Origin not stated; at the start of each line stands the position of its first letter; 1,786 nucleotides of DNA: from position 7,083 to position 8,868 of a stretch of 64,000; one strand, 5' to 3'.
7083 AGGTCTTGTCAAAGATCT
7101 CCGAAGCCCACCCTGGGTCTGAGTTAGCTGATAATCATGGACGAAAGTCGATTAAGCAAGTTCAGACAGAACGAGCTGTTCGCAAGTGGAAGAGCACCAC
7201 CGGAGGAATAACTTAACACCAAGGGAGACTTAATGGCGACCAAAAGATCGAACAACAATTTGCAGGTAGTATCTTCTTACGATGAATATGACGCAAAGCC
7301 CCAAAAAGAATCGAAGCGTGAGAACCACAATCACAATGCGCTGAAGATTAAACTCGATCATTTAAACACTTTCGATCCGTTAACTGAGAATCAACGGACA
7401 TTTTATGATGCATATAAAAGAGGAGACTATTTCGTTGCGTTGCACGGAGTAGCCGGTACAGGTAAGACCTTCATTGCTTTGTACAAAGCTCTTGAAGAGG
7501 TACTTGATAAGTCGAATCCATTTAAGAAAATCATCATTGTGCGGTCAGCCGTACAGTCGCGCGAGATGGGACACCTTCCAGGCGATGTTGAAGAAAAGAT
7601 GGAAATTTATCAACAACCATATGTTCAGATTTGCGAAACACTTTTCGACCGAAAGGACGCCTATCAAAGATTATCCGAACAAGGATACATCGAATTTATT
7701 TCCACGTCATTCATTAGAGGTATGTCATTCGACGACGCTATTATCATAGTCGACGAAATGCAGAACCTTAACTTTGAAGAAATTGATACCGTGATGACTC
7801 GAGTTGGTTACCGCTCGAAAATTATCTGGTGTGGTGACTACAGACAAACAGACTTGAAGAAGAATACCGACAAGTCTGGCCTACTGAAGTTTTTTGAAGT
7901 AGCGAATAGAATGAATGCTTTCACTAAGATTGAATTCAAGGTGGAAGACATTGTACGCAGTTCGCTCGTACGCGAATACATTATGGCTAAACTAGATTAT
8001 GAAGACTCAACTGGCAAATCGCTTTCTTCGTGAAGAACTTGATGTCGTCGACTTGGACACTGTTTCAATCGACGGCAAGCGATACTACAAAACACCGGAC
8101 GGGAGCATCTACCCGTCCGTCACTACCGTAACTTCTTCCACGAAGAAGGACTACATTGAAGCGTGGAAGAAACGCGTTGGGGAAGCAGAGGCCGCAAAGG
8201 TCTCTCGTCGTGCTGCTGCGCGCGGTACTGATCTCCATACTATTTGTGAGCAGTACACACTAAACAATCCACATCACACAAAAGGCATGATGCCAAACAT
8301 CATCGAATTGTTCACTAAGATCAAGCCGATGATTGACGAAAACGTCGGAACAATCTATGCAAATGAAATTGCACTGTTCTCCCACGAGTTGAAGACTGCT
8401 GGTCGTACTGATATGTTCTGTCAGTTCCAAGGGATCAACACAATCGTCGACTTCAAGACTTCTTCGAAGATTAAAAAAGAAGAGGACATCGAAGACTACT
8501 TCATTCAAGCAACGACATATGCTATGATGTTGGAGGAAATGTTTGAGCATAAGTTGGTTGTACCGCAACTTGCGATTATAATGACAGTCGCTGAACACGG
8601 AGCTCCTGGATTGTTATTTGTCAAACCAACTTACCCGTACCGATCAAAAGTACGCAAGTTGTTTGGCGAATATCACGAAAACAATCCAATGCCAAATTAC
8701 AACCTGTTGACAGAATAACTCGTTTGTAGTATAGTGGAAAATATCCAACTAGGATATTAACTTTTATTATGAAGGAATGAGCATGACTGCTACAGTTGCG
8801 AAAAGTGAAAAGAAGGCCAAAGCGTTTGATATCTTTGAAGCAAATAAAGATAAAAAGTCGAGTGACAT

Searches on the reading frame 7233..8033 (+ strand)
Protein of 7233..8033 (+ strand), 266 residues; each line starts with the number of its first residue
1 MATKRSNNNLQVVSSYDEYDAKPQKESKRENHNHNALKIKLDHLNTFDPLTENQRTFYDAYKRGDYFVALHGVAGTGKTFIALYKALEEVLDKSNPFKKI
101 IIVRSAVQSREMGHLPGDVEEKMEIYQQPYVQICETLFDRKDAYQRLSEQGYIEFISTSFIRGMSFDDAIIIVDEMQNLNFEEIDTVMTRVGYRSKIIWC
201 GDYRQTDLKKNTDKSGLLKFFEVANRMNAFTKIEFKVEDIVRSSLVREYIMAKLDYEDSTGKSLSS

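Call 77: search_protein_families(library=phrogs, proteins=[window:7233-8033:+], max_evalue=0.00001)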
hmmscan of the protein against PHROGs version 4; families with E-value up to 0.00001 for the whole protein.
window:7233-8033:+ (266 aa): 5 families
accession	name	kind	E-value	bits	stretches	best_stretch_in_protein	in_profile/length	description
phrog_170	-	other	3.3e-86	290.6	1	21-261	43-285/323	PhoH-like phosphate starvation-inducible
phrog_2765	-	other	1.6e-47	163.3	1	27-245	212-435/443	PhoH-like phosphate starvation-inducible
phrog_32482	-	other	6.8e-15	55.7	1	74-250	404-580/589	PhoH-like phosphate starvation-inducible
phrog_2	-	head and packaging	5e-09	36.5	1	31-201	256-400/807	terminase large subunit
phrog_325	-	DNA, RNA and nucleotide metabolism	2.1e-07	30.6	1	32-82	453-507/986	Dda-like helicase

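Call 92: find_related_loci(query=window:7233-8033:+, collection=viral_contigs, flank=8000)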
Query window:7233-8033:+ (266 aa) in viral_contigs; peptide patterns used: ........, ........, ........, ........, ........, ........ (x = any residue, [..] = any of these).
598 stretches matched a pattern (row limit reached: there are more); 589 encode a relative of the query (tblastn E <= 1e-3); the best 80 are kept; 80 distinct loci.
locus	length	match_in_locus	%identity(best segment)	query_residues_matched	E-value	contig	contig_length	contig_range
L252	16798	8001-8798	98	1-266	0e+0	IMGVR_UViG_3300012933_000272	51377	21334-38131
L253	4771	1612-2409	97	1-266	0e+0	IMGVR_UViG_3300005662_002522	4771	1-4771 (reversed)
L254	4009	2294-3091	97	1-266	0e+0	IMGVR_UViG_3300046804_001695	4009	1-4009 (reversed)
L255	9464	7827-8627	96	1-266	4e-176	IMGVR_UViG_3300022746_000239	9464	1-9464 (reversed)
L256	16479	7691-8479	85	1-264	2e-150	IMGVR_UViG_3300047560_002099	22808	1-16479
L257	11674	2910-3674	81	1-258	2e-141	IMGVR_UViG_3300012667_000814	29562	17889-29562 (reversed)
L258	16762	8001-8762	78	6-260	2e-135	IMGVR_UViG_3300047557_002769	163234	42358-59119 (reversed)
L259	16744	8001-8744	78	3-259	6e-135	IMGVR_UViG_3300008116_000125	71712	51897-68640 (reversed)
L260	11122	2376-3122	78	1-259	3e-134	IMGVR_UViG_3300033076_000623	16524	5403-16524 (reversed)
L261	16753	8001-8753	75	3-263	1e-134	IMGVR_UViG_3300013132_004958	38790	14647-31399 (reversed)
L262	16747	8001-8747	78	3-261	2e-133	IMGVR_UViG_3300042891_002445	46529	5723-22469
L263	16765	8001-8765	76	1-258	2e-133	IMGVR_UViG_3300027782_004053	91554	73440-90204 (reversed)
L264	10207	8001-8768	75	1-266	1e-132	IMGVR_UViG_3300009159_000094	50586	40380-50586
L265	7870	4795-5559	75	1-259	7e-133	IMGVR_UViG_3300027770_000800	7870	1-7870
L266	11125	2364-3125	77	1-260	7e-133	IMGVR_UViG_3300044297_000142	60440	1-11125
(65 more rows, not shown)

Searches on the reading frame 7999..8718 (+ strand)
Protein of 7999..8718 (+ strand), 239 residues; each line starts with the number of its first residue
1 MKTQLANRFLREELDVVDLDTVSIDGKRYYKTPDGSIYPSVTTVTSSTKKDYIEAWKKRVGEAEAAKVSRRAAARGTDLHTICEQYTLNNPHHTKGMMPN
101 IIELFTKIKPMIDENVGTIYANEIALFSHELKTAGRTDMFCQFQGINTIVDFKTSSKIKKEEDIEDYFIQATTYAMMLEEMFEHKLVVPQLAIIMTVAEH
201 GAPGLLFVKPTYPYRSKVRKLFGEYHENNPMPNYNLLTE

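Call 77: search_protein_families(library=phrogs, proteins=[window:7999-8718:+], max_evalue=0.00001)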
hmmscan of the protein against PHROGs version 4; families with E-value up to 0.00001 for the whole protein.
window:7999-8718:+ (239 aa): 4 families
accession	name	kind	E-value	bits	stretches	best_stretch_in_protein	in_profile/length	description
phrog_298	-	DNA, RNA and nucleotide metabolism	9.4e-60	203.4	1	16-199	44-230/293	exonuclease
phrog_1706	-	DNA, RNA and nucleotide metabolism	3.2e-13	50.8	1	30-190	37-177/293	CRISPR/Cas system associated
phrog_69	-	DNA, RNA and nucleotide metabolism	2.7e-07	30.9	1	69-218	117-281/501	exonuclease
phrog_2139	-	DNA, RNA and nucleotide metabolism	1.4e-06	28.6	1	26-186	19-185/330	exonuclease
